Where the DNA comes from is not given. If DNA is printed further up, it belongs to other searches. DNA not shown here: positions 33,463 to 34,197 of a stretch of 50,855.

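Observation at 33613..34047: An intact CheY-like receiver is the second gene of the phage lysis operon, with no kinase in the genome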

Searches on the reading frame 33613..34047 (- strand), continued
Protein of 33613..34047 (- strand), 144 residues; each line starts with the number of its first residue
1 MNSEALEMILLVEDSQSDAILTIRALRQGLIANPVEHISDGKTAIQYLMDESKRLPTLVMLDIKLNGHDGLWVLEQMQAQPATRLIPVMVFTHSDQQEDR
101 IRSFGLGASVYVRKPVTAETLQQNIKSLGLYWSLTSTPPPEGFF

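Call 14: search_solved_structures(query=window:33613-34047:-, max_evalue=0.00001, show_alignments=3)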
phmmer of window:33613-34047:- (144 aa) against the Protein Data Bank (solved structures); distinct sequences matched with E-value up to 0.00001: 111 (the best 60 are shown).
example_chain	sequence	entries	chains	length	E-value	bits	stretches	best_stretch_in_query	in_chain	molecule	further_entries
5ic5_A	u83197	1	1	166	1.2e-22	83.5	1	6-141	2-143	Candidate response regulator, CheY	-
5brj_A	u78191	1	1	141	2.3e-19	72.8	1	6-135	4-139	Two component response regulator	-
3heb_A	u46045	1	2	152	9.2e-19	70.9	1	9-143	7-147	Response regulator receiver domain protein (CheY)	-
5te9_A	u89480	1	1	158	1.5e-18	70.2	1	7-140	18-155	Response regulator receiver protein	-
1k68_A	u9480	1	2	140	1.4e-15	60.7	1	8-139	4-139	Phytochrome Response Regulator RcpA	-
9g85_A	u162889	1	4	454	5.4e-15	58.7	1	12-129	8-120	Response regulator PleD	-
2wb4_A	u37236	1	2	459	5.6e-15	58.7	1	12-129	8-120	DIGUANYLATE CYCLASE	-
9g86_A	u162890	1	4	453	5.6e-15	58.7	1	13-129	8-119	Response regulator PleD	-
1w25_A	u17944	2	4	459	5.9e-15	58.6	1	13-129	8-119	STALKED-CELL DIFFERENTIATION CONTROLLING PROTEIN | RESPONSE REGULATOR PLED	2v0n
1i3c_A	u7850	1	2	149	1.8e-14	57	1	6-139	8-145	RESPONSE REGULATOR RCP1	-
1jlk_A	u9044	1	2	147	2.2e-14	56.7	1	6-139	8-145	Response regulator RCP1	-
6xvu_A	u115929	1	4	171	1e-13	54.6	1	9-139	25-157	Response regulator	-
8avv_A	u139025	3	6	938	2.7e-12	50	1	9-139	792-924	Bacteriophytochrome,Response regulator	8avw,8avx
1k66_A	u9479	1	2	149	1.7e-11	47.4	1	5-133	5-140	Phytochrome Response Regulator RcpB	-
1zes_A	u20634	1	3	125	5.7e-10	42.5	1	9-127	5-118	Phosphate regulon transcriptional regulatory protein phoB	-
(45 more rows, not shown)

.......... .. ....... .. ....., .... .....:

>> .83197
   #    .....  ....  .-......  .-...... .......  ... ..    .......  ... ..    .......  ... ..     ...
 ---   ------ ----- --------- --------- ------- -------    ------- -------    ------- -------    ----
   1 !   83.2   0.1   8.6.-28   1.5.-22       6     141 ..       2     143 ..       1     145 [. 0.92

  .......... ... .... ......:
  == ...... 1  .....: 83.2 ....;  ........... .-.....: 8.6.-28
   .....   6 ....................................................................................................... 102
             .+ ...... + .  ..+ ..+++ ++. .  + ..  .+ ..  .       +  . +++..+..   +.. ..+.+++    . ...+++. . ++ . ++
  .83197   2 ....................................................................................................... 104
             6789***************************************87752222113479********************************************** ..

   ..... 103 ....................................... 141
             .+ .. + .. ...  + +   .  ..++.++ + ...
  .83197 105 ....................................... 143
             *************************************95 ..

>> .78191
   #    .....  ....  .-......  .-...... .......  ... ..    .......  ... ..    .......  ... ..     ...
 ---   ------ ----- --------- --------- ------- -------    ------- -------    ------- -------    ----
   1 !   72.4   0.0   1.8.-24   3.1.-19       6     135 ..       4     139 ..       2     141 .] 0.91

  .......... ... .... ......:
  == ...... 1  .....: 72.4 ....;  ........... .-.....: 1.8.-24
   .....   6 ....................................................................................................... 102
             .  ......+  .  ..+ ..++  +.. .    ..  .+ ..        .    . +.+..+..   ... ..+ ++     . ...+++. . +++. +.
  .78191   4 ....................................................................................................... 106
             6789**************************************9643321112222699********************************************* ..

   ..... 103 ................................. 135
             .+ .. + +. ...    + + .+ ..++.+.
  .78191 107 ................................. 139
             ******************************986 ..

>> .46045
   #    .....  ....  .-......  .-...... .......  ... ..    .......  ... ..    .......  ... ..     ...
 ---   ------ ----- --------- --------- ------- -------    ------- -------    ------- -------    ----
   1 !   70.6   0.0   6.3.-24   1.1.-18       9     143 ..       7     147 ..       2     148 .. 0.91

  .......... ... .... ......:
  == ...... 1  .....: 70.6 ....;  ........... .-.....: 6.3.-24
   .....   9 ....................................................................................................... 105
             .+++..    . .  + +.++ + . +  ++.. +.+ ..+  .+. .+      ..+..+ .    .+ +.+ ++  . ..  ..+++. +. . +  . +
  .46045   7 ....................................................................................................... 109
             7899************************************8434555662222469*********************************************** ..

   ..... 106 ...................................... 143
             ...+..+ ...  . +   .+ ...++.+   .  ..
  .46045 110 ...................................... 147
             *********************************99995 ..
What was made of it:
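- On Response regulator receiver domain (PF00072 / CheY-like): There are 111 PDB receiver sequences at E <= 1e-5 (call 14).
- Closest known: Rcp1/RcpA and bacteriophytochrome response regulators. Same: These are the best sequence matches in the PDB (E 1e-22 to 1e-14, call 14).
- Checked: These alignments run through the C-terminal LGLYW...PPP extension (call 14).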

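Call 27: find_related_loci(query=window:33613-34047:-, collection=viral_contigs, flank=8000)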
Query window:33613-34047:- (144 aa) in viral_contigs; peptide patterns used: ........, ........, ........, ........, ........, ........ (x = any residue, [..] = any of these).
11 stretches matched a pattern, but none encodes a relative of the query by tblastn (E <= 1e-3).

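Call 68: search_protein_families(library=pfam, proteins=[L002:1805-4258:+, L001:5058-6857:+, L001:4480-5061:+], max_evalue=0.05)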
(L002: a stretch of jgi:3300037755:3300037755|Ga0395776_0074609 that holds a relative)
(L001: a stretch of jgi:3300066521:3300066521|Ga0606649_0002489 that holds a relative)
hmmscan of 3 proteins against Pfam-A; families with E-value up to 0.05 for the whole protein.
L002:1805-4258:+ (817 aa): 1 family
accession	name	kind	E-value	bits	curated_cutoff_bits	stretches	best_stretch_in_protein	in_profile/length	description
PF10708.14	DUF2510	-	0.019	15.1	24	0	478-491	3-17/35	Protein of unknown function (DUF2510)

L001:5058-6857:+ (599 aa): 1 family
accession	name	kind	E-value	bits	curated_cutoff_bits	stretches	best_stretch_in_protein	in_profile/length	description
PF08239.17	SH3_3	-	0.02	15.5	27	1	432-492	1-52/54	Bacterial SH3 domain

L001:4480-5061:+ (193 aa): 0 families

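Call 75: find_encoding_contigs(protein=P0014, flank=5000, max_places=2)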
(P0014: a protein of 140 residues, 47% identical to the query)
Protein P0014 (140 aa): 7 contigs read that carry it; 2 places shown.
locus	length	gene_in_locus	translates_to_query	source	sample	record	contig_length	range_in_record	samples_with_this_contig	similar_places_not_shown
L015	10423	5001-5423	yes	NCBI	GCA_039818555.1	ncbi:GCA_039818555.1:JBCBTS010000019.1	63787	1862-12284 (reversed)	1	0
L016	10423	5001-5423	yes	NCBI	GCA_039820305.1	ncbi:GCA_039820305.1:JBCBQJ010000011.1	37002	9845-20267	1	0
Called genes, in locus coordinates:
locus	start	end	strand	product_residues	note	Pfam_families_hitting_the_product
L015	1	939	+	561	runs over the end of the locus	PF08486:SpoIID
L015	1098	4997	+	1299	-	PF00989:PAS, PF08447:PAS_3, PF08448:PAS_4, PF13426:PAS_9, PF08448:PAS_4, PF08447:PAS_3, PF00989:PAS, PF08448:PAS_4, +9 more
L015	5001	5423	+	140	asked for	PF00072:Response_reg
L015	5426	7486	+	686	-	PF00072:Response_reg, PF00989:PAS (faint), PF08448:PAS_4 (weak), PF13188:PAS_8 (faint), PF13426:PAS_9, PF08447:PAS_3 (faint), PF00990:GGDEF, PF00563:EAL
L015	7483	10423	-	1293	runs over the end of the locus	PF11965:DUF3479, PF02514:CobN-Mg_chel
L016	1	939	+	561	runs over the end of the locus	PF08486:SpoIID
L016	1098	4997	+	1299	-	PF00989:PAS, PF08447:PAS_3, PF08448:PAS_4, PF13426:PAS_9, PF08447:PAS_3, PF00989:PAS, PF08448:PAS_4, PF13426:PAS_9, +9 more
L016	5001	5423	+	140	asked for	PF00072:Response_reg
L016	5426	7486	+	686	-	PF00072:Response_reg, PF00989:PAS (faint), PF08448:PAS_4 (weak), PF13188:PAS_8 (faint), PF13426:PAS_9, PF08447:PAS_3 (faint), PF00990:GGDEF, PF00563:EAL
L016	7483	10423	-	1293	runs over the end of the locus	PF11965:DUF3479, PF02514:CobN-Mg_chel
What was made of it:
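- The nearest cellular homologues sit in canonical HK-RR operons (call 75).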

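Call 76: find_encoding_contigs(protein=P0008, flank=6000, max_places=2)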
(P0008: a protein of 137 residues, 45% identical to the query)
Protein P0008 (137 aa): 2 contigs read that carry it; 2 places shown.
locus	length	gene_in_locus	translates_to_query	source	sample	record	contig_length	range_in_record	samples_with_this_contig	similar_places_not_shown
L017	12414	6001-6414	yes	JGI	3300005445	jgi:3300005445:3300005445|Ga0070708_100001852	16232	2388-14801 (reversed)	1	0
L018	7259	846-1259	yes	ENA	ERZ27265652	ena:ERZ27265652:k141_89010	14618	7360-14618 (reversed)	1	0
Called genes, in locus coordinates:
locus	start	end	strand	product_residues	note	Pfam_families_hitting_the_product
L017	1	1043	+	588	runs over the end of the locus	PF03473:MOSC, PF03475:YiiM_3-alpha, PF00175:NAD_binding_1, PF00111:Fer2 (weak)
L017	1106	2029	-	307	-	PF02567:PhzC-PhzF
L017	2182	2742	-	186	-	PF08281:Sigma70_r4_2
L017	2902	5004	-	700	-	-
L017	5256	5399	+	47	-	-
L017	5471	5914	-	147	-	-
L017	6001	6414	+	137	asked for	PF00072:Response_reg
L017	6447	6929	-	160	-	PF19878:DUF6351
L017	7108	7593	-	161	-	-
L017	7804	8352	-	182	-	-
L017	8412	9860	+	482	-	PF02805:Ada_Zn_binding, PF00165:HTH_AraC (faint), PF12833:HTH_18, PF06029:AlkA_N, PF00730:HhH-GPD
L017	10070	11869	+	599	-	PF20340:DUF6635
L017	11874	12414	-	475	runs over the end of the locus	PF13432:TPR_16 (faint)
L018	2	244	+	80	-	?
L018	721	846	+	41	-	-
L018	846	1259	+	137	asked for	PF00072:Response_reg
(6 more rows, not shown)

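Call 78: search_protein_families(library=ncbifam, proteins=[window:33613-34047:-, L001:6868-7422:+], max_evalue=0.05)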
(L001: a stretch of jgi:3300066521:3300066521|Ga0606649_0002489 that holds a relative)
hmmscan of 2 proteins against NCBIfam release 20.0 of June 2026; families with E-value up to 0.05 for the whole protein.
window:33613-34047:- (144 aa): 81 families (the best 25 are shown)
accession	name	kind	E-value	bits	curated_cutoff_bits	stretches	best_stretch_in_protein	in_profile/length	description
TIGR02154.1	PhoB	equivalog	4e-14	52.5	296.2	1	8-127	4-118/226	phosphate regulon transcriptional regulator PhoB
NF007135.0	PRK09581.1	equivalog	4.3e-14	52.2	474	1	9-128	5-119/457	PleD family two-component system response regulator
NF041866.1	EpsW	equivalog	8.2e-14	51.3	200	1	6-127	5-123/131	exopolysaccharide biosynthesis response regulator EpsW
NF041734.1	resp_reg_RppA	equivalog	3.6e-12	46.1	250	1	9-128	3-117/229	two-component system response regulator RppA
NF012023.0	PRK15479.1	equivalog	1.1e-11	44.7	337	1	9-128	3-115/224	transcriptional regulator TctD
TIGR01387.1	cztR_silR_copR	subfamily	2.3e-11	43.8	279.2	1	9-125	1-110/218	heavy metal response regulator transcription factor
NF007546.0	PRK10161.1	equivalog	5.6e-11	42.5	471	1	9-127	5-118/229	phosphate response regulator transcription factor PhoB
NF045944.1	ResRegRpaBCyano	equivalog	6.9e-11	42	330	1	18-127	7-110/229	response regulator transcription factor RpaB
NF008567.0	PRK11517.1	equivalog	9e-11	41.6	353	1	9-121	3-107/223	response regulator transcription factor HprR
NF007901.0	PRK10610.1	equivalog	1.4e-10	41.4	189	1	7-126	5-121/129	chemotaxis response regulator CheY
NF053854.1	RespRegPhoBBctds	equivalog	8.9e-10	38.3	270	1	35-127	25-113/225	two-component system response regulator PhoB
NF007928.2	PRK10643.1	equivalog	1.4e-09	37.9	330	1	9-128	3-115/216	two-component system response regulator PmrA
TIGR02875.1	spore_0_A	equivalog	2.3e-09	36.9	200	1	39-128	35-121/262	sporulation transcription factor Spo0A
NF040689.1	MtrAB_MtrA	equivalog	5e-09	35.8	300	1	34-126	24-110/219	MtrAB system response regulator MtrA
NF008296.0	PRK11083.1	equivalog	7.6e-09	35.3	273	1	7-126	4-115/228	two-component system response regulator CreB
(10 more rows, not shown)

L001:6868-7422:+ (184 aa): 1 family
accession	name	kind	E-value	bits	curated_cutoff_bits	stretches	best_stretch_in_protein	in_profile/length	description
NF004481.0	PRK05815.2-3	equivalog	0.024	14.3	227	1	57-107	87-135/225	F0F1 ATP synthase subunit A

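Call 81: find_related_loci(query=A10, collection=genome_contigs, flank=8000)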
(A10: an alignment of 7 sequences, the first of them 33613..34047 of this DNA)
Query A10 (144 aa) in genome_contigs; peptide patterns used: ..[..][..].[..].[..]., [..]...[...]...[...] (x = any residue, [..] = any of these).
133 stretches matched a pattern; 7 encode a relative of the query (tblastn E <= 1e-3); 7 distinct loci.
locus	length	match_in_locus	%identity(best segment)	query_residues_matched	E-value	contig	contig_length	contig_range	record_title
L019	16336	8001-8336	27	9-125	1e-11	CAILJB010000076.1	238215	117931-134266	MAG: uncultured proteobacterium isolate MJ-time_bin-5735 genome assembly, contig: bin-5735:076/135, whole genome shotgun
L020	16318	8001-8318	30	9-121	5e-7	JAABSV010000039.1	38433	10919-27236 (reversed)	MAG: Desulfobulbaceae bacterium isolate S18.Bin011 Scaffold_39, whole genome shotgun sequence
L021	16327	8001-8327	29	6-121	7e-7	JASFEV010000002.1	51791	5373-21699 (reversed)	MAG: Desulfobacterales bacterium isolate D0606M20metaG_Bin_156 D0606M20metaG_FD_scaffold_11_c1, whole genome shotgun seq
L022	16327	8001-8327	29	6-121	1e-6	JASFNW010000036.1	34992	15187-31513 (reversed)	MAG: Desulfobacterales bacterium isolate D0819M02metaG_Bin_17 D0819M02metaG_FD_scaffold_75_c2, whole genome shotgun sequ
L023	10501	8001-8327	29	6-121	4e-6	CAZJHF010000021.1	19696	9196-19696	MAG TPA_asm: uncultured Desulfobacterales bacterium isolate binchicken_co388_108 genome assembly, contig: NODE_449_lengt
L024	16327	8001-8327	29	6-121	4e-6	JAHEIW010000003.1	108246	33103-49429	MAG: Deltaproteobacteria bacterium isolate Ww513 NODE_157_length_108246_cov_26.641803, whole genome shotgun sequence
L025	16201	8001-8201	29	59-127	4e-6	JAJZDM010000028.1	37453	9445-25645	MAG: Acidobacteria bacterium isolate JA4.bin7 NODE_986_length_37453_cov_4.829877, whole genome shotgun sequence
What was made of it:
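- A pattern scan keyed on those motifs found no clade member among 185,579 species-representative genomes (call 81).
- Tried and rejected: The scan with the receiver-clade alignment found only 27-30% identical generic receivers (call 81).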

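Call 82: find_related_loci(query=A10, collection=viral_contigs, flank=8000)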
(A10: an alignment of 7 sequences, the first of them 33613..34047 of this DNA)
Query A10 (144 aa) in viral_contigs; peptide patterns used: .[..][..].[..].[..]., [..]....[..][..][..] (x = any residue, [..] = any of these).
72 stretches matched a pattern, but none encodes a relative of the query by tblastn (E <= 1e-3).

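Call 96: search_dna_similar(query=L001:5058-6857:+, collection=phages, mode=protein, max_evalue=0.01, max_rows=15)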
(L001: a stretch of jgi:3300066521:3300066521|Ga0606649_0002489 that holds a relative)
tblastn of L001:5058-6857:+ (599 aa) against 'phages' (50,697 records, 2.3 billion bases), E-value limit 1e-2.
No match.

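Call 98: search_dna_similar(query=L002:1805-3400:+, collection=phages, mode=protein, max_evalue=0.01, max_rows=15)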
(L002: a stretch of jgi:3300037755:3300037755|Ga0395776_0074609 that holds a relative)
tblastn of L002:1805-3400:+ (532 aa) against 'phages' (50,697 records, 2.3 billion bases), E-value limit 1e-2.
No match.

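Call 100: search_solved_structures(query=L001:5058-6857:+, max_evalue=1)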
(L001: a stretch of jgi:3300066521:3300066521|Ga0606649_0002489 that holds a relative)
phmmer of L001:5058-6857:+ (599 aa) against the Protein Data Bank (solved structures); distinct sequences matched with E-value up to 1: 1.
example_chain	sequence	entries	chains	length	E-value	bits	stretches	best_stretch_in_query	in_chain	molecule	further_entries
9gau_A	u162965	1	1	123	0.5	11.6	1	183-244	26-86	DARPin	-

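Call 102: search_solved_structures(query=L002:1805-4258:+, max_evalue=1)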
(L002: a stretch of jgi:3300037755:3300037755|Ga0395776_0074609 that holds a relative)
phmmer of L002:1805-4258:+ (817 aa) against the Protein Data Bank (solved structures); distinct sequences matched with E-value up to 1: 1.
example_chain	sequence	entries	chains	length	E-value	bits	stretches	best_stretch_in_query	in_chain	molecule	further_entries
1nz6_A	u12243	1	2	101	0.87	11.1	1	417-454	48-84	Auxilin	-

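Call 105: get_annotated_region(hit=H5, flank=4000)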
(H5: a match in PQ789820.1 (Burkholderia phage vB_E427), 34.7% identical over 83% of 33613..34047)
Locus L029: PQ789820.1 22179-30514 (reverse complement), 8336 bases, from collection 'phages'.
description: Burkholderia phage vB_E427, complete genome.
organism: Burkholderia phage vB_E427 (NCBI taxid 3417003)
taxonomy: Viruses
host: Burkholderia sp.; source: -; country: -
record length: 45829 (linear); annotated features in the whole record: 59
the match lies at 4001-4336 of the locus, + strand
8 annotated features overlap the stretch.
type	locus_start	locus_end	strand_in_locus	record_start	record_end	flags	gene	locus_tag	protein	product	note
CDS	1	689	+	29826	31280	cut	-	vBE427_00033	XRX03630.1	efflux RND transporter periplasmic adaptor subunit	-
CDS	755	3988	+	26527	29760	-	-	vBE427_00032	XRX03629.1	hypothetical protein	-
CDS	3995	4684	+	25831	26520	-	-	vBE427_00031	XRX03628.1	hypothetical protein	-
CDS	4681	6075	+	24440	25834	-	-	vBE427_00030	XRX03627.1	hypothetical protein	-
CDS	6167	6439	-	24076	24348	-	-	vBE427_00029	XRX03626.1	hypothetical protein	-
CDS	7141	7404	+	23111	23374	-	-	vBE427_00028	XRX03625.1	hypothetical protein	-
CDS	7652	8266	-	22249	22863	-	-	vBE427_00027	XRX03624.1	hypothetical protein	-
CDS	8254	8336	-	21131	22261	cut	-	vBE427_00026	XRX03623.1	hypothetical protein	-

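Call 106: get_annotated_region(hit=H19, flank=4000)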
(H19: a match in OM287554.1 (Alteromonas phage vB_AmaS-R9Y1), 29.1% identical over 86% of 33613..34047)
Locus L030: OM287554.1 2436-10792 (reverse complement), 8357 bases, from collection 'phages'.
description: Alteromonas phage vB_AmaS-R9Y1, complete genome.
organism: Alteromonas phage vB_AmaS-R9Y1 (NCBI taxid 2918517)
taxonomy: Viruses; Duplodnaviria; Heunggongvirae; Uroviricota; Caudoviricetes
host: Alteromonas macleodii ATCC 27126; source: the wasted seawater of a seafood market in a coastal city; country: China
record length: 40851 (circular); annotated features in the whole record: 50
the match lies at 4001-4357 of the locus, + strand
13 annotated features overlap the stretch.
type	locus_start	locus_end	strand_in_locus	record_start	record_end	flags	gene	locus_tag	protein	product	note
CDS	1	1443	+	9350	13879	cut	-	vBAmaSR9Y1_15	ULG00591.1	hypothetical protein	megatron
CDS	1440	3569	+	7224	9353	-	-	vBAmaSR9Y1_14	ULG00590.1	tail fiber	-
CDS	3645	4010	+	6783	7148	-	-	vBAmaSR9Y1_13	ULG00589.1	hypothetical protein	-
CDS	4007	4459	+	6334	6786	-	-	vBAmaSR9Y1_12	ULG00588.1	hypothetical protein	-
CDS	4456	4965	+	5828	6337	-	-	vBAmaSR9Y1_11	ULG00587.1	lysozyme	-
CDS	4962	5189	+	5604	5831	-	-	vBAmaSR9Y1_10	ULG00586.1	hypothetical protein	-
CDS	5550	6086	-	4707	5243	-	-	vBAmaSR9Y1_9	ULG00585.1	nucleoside triphosphate pyrophosphohydrolase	-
CDS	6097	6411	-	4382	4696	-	-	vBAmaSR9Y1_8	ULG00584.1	hypothetical protein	-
CDS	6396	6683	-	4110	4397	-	-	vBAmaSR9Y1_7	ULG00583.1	hypothetical protein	-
CDS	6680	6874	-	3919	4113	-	-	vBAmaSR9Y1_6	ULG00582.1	hypothetical protein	-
CDS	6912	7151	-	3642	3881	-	-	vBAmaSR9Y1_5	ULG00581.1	adhesin biosynthesis transcription regulatory protein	-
CDS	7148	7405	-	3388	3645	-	-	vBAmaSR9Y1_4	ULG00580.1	hypothetical protein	-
CDS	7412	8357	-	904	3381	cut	-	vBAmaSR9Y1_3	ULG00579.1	DNA polymerase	-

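Call 107: search_protein_families(library=pfam, proteins=[L030:4007-4459:+, L030:3645-4010:+, L030:4456-4965:+, L030:4962-5189:+, L029:3995-4684:+, L029:4681-6075:+], max_evalue=0.01)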
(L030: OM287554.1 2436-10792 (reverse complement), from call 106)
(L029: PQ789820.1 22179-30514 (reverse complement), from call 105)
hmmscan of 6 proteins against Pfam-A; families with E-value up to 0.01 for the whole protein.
L030:4007-4459:+ (150 aa): 1 family
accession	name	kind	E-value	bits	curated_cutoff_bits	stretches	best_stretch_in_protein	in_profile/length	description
PF00072.30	Response_reg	-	1.8e-23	83.2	30.2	1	4-115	1-110/111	Response regulator receiver domain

L030:3645-4010:+ (121 aa): 0 families

L030:4456-4965:+ (169 aa): 2 families
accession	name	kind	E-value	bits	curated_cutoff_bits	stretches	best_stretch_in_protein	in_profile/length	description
PF05838.17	Glyco_hydro_108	-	5.2e-24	85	21.2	1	8-87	2-85/85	Glycosyl hydrolase 108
PF09374.15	PG_binding_3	-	2.1e-10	41.1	24.6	1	93-166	4-76/76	Predicted Peptidoglycan domain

L030:4962-5189:+ (75 aa): 1 family
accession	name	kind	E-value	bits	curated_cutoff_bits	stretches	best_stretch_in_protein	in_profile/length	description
PF22703.2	Cdc6_lid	-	0.00025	21.3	27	1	23-62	3-42/68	Cdc6 AAA+ ATPase-type lid domain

L029:3995-4684:+ (229 aa): 2 families
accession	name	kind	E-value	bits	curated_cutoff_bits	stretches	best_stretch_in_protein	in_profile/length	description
PF00072.30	Response_reg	-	6.1e-29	100.9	30.2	1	3-112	1-111/111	Response regulator receiver domain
PF00486.34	Trans_reg_C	-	2e-26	92.3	26.2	1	146-219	3-77/77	Transcriptional regulatory protein, C terminal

L029:4681-6075:+ (464 aa): 7 families
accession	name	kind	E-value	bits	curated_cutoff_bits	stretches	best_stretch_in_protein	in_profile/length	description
PF02518.31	HATPase_c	-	1.5e-29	103.1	26.4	1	352-460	2-108/111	Histidine kinase-, DNA gyrase B-, and HSP90-like ATPase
PF00512.31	HisKA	-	1.8e-15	57.2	26.9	1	243-307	2-65/66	His Kinase A (phospho-acceptor) domain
PF00672.30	HAMP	-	4.6e-10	40.1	25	1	186-237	2-52/53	HAMP domain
PF13581.12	HATPase_c_2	-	1.1e-06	29.2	27.4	1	359-438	35-111/127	Histidine kinase-like ATPase domain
PF21085.3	CusS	-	1.2e-05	25.9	24.1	1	7-110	2-103/160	CusS sensor domain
PF22766.2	ZW10_C2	-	0.005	17.4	27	0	224-297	29-102/152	ZW10 C-terminal helical domain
PF13589.12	HATPase_c_3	-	0.008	16.6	25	0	357-429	4-77/137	Histidine kinase-, DNA gyrase B-, and HSP90-like ATPase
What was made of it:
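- Tried and rejected: The Burkholderia phage vB_E427 hit: a complete CusRS-like system with an RND pump, which is host-like cargo and not comparable (calls 105, 107).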
